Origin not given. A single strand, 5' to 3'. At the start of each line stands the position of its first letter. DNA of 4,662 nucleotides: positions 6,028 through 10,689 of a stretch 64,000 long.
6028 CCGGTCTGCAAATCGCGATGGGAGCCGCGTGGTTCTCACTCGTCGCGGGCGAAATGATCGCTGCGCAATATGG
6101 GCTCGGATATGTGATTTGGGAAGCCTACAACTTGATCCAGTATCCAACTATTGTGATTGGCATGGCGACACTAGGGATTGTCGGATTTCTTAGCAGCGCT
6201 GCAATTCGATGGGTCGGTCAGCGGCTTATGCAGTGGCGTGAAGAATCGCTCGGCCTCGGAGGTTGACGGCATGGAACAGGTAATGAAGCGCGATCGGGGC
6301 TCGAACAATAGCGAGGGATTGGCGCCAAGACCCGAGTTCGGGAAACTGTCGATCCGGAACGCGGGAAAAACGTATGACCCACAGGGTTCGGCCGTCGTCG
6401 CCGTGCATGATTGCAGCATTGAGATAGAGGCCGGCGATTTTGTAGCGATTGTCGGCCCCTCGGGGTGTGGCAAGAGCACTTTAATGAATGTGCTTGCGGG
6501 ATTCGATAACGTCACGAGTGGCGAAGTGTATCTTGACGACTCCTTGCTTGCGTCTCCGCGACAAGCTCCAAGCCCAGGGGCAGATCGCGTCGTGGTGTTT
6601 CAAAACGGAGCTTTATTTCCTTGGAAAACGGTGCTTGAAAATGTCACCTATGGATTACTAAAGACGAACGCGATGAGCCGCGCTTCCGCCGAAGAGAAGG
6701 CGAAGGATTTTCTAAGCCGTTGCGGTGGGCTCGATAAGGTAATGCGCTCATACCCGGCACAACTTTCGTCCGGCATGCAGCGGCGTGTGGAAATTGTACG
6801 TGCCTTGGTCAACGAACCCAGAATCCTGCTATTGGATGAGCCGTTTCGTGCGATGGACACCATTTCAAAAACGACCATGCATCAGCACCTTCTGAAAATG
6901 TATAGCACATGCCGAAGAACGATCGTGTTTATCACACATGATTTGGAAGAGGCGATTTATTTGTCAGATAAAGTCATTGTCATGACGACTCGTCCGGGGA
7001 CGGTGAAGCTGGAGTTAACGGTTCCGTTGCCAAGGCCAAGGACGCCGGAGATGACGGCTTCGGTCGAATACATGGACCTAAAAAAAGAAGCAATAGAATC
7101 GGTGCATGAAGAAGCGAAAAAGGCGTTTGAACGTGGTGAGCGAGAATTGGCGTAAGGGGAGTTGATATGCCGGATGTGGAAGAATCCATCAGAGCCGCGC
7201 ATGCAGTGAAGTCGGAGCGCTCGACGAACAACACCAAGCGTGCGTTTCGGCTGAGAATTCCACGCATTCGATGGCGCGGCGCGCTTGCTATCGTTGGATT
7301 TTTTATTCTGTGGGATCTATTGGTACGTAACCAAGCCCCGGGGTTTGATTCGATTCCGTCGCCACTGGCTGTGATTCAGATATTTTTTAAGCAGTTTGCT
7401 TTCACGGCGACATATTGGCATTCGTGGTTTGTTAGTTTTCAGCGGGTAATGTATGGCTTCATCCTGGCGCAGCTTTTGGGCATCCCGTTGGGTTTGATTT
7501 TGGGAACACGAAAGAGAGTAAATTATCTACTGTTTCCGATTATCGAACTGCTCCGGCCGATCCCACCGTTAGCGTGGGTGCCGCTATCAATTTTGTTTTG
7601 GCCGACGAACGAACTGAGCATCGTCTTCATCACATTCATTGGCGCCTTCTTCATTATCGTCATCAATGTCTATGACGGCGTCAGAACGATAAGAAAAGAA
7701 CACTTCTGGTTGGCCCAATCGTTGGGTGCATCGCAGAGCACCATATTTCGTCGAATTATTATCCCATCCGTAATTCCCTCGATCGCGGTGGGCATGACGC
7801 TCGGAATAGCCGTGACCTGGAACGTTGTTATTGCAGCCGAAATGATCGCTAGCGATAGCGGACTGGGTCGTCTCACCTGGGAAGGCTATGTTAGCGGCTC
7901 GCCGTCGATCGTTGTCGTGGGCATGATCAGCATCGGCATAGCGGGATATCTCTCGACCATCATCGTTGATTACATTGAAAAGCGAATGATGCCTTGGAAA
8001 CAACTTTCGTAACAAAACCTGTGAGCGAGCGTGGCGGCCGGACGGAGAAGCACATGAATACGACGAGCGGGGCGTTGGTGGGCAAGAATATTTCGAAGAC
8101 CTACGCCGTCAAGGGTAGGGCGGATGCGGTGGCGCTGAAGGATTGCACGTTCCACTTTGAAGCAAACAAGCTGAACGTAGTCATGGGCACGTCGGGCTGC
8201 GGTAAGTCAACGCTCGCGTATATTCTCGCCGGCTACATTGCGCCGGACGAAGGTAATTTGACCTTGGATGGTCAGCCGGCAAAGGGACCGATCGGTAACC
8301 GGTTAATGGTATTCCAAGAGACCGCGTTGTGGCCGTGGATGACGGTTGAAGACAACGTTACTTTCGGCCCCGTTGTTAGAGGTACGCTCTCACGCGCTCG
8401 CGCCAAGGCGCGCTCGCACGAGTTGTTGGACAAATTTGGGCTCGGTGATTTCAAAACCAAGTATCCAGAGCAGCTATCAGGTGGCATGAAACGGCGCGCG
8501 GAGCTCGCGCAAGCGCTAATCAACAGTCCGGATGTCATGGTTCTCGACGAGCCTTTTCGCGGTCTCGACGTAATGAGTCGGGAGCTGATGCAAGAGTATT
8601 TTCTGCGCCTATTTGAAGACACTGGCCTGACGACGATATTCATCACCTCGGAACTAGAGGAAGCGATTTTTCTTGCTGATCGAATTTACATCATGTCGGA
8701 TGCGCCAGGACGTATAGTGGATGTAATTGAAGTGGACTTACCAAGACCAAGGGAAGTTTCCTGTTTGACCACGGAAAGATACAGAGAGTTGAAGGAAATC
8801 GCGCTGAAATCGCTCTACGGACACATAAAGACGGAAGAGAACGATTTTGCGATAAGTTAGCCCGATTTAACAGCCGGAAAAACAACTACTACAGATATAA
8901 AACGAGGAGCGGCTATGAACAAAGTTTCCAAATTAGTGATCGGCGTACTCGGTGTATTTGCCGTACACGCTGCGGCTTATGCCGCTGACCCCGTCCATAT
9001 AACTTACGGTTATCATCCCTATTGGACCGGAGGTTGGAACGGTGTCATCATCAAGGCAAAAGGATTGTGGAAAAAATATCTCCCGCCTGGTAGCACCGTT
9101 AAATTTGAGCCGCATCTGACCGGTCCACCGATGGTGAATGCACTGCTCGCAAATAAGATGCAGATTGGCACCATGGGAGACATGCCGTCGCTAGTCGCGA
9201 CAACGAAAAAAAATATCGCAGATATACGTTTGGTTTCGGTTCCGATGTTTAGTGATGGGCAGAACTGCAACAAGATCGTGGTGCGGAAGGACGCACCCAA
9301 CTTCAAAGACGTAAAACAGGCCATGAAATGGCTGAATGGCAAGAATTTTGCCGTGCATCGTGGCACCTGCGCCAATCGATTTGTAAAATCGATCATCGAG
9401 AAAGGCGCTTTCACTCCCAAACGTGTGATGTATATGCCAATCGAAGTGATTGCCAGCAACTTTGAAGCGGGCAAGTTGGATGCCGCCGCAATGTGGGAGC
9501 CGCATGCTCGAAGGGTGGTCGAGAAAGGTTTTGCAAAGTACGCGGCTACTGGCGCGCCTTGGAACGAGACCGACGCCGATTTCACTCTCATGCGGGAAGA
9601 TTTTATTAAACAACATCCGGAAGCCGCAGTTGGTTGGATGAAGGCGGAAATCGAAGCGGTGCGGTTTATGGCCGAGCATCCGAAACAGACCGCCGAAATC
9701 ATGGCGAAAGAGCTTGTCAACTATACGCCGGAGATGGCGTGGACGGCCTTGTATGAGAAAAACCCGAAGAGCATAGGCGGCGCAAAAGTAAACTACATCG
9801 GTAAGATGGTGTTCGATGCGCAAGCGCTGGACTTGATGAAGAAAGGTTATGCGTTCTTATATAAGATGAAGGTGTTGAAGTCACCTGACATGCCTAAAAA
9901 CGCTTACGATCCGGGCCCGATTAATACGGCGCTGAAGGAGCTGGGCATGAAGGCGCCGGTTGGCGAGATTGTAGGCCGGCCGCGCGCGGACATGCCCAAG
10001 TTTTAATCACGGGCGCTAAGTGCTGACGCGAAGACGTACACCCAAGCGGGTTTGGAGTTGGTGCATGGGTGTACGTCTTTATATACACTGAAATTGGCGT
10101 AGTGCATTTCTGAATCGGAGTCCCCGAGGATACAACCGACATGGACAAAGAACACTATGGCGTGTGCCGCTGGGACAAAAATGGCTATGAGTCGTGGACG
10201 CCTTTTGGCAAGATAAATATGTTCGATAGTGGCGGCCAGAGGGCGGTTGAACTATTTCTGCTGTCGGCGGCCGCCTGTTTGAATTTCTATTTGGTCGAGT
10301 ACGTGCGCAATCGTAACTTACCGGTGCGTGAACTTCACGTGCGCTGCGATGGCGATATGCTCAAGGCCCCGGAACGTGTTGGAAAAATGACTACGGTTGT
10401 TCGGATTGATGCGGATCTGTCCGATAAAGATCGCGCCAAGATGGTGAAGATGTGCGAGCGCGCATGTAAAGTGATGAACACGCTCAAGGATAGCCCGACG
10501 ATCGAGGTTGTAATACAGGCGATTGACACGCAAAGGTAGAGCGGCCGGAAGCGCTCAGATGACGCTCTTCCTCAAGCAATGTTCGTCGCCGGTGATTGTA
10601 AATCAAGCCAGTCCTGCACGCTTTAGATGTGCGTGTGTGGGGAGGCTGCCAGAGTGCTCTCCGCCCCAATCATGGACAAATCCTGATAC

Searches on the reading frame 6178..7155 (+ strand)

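Call 26: search_protein_families(library=pfam, proteins=[window:6178-7155:+], max_evalue=0.00001)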
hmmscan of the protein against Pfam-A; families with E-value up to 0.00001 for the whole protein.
window:6178-7155:+ (325 aa): 1 family
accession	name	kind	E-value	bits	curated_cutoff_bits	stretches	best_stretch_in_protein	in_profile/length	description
PF00005.33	ABC_tran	-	1.2e-32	113.8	25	1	77-223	2-136/137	ABC transporter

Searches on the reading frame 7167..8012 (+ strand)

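Call 26: search_protein_families(library=pfam, proteins=[window:7167-8012:+], max_evalue=0.00001)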
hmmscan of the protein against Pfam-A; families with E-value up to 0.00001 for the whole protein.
window:7167-8012:+ (281 aa): 1 family
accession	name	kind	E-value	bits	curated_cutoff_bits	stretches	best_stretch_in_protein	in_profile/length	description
PF00528.27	BPD_transp_1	-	1.5e-26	93.7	26.4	1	105-274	1-182/184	Binding-protein-dependent transport system inner membrane component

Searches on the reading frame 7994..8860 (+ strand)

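Call 26: search_protein_families(library=pfam, proteins=[window:7994-8860:+], max_evalue=0.00001)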
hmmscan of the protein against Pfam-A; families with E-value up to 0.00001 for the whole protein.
window:7994-8860:+ (288 aa): 1 family
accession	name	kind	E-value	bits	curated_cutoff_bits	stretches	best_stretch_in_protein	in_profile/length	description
PF00005.33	ABC_tran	-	9e-30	104.5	25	1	48-188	1-136/137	ABC transporter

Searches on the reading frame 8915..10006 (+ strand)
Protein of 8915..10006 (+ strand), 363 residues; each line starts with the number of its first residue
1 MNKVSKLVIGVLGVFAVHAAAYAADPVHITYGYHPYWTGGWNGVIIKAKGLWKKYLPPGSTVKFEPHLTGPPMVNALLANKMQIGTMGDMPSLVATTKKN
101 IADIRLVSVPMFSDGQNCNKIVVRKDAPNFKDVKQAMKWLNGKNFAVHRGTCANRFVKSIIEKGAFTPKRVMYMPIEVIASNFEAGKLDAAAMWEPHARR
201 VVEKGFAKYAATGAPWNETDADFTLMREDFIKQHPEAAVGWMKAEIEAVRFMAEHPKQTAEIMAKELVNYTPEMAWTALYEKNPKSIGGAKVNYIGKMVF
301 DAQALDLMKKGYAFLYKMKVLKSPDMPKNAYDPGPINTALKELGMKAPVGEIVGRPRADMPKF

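Call 26: search_protein_families(library=pfam, proteins=[window:8915-10006:+], max_evalue=0.00001)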
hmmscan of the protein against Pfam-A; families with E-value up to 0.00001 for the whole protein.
window:8915-10006:+ (363 aa): 2 families
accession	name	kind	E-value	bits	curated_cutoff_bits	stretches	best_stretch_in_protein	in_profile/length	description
PF13379.11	NMT1_2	-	3.3e-14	53.8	24.7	1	29-265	8-249/252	NMT1-like family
PF09084.16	NMT1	-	7e-07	29.8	20.5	1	77-258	38-215/216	NMT1/THI5 like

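Call 76: search_protein_families(library=ncbifam, proteins=[window:8915-10006:+], max_evalue=1e-10)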
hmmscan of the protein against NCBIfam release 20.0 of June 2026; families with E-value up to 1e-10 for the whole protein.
window:8915-10006:+ (363 aa): 2 families
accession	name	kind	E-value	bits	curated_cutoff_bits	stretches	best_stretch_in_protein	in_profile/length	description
TIGR01728.1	SsuA_fam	subfamily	1.3e-37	129.6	163.5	1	32-284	4-248/290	aliphatic sulfonate ABC transporter substrate-binding protein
NF008588.0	PRK11553.1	subfamily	9.3e-14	51.1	299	1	2-263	2-251/319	aliphatic sulfonate ABC transporter substrate-binding protein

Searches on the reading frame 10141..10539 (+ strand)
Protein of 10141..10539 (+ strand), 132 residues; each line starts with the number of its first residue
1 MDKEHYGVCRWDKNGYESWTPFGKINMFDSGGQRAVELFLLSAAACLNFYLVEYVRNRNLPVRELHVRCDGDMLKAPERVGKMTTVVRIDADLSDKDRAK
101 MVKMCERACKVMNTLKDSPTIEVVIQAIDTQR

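Call 26: search_protein_families(library=pfam, proteins=[window:10141-10539:+], max_evalue=0.00001)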
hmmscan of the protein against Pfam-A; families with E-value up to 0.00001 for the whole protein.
window:10141-10539:+ (132 aa): 1 family
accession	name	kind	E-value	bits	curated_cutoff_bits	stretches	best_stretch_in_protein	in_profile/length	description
PF02566.24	OsmC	-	7.5e-13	49.2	27.5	1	32-123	5-99/100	OsmC-like protein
